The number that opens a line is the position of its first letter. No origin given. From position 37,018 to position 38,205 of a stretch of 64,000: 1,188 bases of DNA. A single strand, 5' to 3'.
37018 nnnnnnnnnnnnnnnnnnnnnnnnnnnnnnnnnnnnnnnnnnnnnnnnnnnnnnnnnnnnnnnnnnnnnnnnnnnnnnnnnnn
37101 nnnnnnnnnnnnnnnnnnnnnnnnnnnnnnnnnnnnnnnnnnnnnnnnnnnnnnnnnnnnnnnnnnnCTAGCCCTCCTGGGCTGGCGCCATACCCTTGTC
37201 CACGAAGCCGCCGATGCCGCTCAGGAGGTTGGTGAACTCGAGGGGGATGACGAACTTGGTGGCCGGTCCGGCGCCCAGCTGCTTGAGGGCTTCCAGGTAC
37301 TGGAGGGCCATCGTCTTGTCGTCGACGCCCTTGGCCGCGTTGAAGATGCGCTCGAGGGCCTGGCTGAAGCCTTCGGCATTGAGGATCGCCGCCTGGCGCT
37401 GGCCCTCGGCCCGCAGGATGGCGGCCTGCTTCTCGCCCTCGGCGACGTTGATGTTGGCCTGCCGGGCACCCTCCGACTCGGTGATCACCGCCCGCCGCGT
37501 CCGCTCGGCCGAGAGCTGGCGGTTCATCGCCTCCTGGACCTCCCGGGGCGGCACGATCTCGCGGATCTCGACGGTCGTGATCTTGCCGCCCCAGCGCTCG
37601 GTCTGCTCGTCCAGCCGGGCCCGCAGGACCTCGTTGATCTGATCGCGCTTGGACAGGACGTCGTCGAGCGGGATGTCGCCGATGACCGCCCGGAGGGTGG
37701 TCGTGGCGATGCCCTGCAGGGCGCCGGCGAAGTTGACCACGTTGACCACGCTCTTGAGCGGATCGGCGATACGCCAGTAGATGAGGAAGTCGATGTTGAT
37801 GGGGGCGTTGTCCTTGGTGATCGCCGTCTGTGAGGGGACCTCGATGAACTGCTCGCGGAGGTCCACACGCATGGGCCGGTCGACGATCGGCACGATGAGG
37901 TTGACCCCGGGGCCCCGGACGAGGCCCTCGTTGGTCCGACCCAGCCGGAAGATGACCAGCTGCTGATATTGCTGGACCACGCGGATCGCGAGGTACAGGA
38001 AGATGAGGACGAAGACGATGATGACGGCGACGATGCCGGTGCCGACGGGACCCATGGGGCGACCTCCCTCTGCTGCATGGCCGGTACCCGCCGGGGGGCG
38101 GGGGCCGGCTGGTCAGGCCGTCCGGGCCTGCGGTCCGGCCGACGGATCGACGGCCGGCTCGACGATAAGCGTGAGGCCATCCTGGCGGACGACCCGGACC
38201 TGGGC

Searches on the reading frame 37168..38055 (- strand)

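Call 69: search_protein_families(library=pfam, proteins=[window:37168-38055:-], max_evalue=0.00001)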
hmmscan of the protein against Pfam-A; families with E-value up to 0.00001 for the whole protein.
window:37168-38055:- (295 aa): 1 family
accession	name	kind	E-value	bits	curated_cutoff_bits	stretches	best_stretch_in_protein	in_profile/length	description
PF01145.31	Band_7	-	3.9e-39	134.9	23.6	1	26-196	2-174/176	SPFH domain / Band 7 family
